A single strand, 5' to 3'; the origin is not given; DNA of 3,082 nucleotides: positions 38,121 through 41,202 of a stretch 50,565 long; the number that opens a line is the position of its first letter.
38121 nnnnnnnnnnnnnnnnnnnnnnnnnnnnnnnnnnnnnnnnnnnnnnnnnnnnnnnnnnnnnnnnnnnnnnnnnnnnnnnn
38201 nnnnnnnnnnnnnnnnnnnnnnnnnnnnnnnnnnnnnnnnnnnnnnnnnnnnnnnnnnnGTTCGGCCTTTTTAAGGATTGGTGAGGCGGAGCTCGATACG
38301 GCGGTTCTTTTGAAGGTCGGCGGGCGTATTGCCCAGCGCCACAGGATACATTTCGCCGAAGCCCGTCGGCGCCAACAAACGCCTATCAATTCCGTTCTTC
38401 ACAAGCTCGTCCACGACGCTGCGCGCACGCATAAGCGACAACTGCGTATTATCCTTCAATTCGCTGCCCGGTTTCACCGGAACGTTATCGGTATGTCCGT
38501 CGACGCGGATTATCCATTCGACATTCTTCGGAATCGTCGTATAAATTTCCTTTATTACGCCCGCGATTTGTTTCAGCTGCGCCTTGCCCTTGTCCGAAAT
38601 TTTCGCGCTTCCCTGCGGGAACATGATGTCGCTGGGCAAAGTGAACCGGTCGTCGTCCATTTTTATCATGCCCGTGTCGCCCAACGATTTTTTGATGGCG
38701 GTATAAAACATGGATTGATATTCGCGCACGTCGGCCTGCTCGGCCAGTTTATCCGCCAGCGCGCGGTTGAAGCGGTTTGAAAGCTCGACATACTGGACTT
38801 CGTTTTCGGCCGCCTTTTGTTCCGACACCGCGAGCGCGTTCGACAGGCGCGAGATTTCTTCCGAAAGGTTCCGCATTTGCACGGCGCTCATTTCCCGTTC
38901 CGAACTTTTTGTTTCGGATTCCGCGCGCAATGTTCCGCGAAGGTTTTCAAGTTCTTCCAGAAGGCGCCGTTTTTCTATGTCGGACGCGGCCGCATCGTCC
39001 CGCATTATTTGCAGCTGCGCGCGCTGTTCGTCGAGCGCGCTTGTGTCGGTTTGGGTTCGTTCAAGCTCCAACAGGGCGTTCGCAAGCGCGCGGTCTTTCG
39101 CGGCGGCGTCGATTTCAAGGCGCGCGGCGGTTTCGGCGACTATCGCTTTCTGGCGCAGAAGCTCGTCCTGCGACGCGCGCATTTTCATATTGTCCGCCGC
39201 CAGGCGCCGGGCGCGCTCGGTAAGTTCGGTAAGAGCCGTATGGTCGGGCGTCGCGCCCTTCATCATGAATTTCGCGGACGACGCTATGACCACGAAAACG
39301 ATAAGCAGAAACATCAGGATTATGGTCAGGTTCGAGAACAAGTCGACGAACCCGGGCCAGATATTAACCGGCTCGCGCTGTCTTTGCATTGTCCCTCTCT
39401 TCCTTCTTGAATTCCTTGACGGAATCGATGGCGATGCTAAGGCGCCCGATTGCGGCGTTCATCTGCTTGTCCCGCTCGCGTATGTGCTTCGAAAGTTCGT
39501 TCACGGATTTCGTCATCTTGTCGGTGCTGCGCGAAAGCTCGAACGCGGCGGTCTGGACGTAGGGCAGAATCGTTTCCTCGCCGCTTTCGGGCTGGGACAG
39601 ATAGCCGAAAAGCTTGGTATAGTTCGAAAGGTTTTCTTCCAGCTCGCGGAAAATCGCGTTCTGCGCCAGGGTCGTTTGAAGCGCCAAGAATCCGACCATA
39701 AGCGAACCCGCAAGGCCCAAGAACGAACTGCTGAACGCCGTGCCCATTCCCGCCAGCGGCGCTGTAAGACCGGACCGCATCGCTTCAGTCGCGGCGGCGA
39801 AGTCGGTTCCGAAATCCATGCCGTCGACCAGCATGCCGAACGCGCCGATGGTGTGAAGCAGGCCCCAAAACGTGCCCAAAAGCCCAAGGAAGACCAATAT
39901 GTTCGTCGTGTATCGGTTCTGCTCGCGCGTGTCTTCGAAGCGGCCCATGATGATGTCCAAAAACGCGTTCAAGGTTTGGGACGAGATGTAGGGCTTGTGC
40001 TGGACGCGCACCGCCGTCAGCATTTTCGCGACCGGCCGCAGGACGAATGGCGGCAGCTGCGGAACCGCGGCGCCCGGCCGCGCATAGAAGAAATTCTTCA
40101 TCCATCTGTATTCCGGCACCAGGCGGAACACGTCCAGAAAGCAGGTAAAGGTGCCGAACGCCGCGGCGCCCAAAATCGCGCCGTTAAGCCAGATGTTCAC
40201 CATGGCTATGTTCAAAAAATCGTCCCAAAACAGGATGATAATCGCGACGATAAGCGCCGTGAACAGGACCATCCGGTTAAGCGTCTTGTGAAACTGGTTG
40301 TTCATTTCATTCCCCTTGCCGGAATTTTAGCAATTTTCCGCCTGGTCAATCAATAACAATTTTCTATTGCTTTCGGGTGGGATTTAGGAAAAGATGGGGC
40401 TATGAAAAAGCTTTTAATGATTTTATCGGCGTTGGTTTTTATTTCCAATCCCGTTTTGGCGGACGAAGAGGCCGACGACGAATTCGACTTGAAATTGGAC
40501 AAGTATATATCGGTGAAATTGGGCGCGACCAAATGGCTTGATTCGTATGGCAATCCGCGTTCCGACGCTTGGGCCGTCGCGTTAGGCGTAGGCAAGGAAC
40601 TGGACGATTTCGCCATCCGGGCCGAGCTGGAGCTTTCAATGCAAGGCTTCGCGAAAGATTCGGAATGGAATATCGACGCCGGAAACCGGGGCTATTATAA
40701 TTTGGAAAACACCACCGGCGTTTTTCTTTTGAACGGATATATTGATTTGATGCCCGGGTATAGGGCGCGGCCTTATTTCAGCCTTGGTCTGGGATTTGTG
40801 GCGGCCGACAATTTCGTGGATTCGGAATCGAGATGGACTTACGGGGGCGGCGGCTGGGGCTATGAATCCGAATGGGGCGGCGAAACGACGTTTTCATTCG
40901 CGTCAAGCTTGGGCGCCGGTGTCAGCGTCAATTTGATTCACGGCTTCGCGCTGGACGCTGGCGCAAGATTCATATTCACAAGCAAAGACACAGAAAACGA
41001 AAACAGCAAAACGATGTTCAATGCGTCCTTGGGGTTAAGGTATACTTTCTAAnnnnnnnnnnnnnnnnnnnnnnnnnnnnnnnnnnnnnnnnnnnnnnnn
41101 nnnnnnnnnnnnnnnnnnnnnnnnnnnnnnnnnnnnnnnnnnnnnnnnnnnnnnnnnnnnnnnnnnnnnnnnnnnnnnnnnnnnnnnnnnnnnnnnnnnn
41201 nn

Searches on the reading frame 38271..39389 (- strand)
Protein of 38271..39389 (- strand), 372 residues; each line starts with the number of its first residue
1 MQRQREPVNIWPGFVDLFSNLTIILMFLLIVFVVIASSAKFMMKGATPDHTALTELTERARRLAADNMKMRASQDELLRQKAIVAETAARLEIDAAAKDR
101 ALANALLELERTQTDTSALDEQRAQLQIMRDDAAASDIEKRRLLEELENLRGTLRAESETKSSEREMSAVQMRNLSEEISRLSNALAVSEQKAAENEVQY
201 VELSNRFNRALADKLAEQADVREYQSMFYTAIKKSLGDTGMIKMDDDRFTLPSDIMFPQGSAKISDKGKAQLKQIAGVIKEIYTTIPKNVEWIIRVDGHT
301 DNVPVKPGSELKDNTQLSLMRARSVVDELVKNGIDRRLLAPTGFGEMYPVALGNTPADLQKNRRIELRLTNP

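Call 42: search_protein_families(library=ncbifam, proteins=[window:38271-39389:-], max_evalue=0.001)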
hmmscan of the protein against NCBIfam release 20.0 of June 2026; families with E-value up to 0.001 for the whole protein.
window:38271-39389:- (372 aa): 36 families (the best 25 are shown)
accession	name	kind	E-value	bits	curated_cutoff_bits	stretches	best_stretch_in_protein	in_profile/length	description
NF006543.0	PRK09039.1-2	equivalog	2.3e-69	234.8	305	1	4-371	10-349/350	peptidoglycan -binding protein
NF006542.0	PRK09039.1-1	equivalog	5.1e-56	190.9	388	2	151-371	415-626/627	peptidoglycan -binding protein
NF006544.0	PRK09039.1-3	equivalog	3.6e-52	178.1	362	1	3-371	8-342/343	peptidoglycan -binding protein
NF006545.0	PRK09039.1-4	equivalog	2.5e-48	165.5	372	1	3-371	8-341/342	peptidoglycan -binding protein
NF006546.0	PRK09039.1-5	equivalog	4.2e-48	164.4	615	1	3-371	8-342/343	peptidoglycan -binding protein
NF053611.1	YiaD_Gzip_OmpA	equivalog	4.8e-20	72.1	175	1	248-368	97-205/206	YiaD family glycine zipper/OmpA-like lipoprotein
NF006285.1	PRK08457.1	equivalog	4.3e-19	69.3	250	1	201-369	72-230/253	flagellar motor protein MotB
NF006541.1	PRK09038.1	equivalog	5.8e-19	68.7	283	1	187-368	67-247/253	flagellar motor protein MotD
TIGR03350.1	type_VI_ompA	equivalog_domain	1.3e-18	67.3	139.8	1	247-368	24-136/137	type VI secretion system protein TssL, long form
NF005831.1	PRK07734.1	equivalog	1.9e-16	60.6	301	1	191-367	83-246/250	flagellar motor protein MotB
NF006547.1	PRK09040.1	equivalog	2e-16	60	194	1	203-367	42-198/213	hypothetical protein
NF053585.1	OMP_LP_YfiB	equivalog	7.1e-16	58.5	128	1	237-366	39-157/163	outer membrane lipoprotein YfiB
NF053612.1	anchor_PA1041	equivalog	1.8e-13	51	250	1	253-369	131-235/236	PA1041 family peptidoglycan-binding anchor lipoprotein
NF006508.0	PRK08944.1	subfamily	2.1e-13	50.2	259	1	212-369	135-287/304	MotB family protein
NF005999.0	PRK08126.1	subfamily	4e-13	49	571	1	249-370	319-431/432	hypothetical protein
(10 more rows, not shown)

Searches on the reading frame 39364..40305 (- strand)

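Call 42: search_protein_families(library=ncbifam, proteins=[window:39364-40305:-], max_evalue=0.001)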
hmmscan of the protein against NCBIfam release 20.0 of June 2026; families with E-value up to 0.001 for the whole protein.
window:39364-40305:- (313 aa): 1 family
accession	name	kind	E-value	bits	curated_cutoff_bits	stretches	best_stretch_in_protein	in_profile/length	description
NF033917.0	antiphage_ZorA_4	subfamily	0.00036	19.6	500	1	132-209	61-126/413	anti-phage ZorAB system protein ZorA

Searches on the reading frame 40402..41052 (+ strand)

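Call 4: search_protein_families(library=pfam, proteins=[window:40402-41052:+], max_evalue=0.01)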
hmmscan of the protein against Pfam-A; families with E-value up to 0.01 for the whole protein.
window:40402-41052:+ (216 aa): 1 family
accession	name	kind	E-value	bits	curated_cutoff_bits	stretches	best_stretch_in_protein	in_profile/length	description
PF13505.12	OMP_b-brl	-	2.8e-06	28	28.7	1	8-213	3-174/175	Outer membrane protein beta-barrel domain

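Call 42: search_protein_families(library=ncbifam, proteins=[window:40402-41052:+], max_evalue=0.001)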
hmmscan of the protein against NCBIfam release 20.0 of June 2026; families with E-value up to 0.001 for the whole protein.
window:40402-41052:+ (216 aa): 1 family
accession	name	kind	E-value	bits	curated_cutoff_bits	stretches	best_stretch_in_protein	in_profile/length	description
NF052636.1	Rick_Adr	subfamily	2.7e-05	23.9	210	1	1-186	1-182/224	adhesin Adr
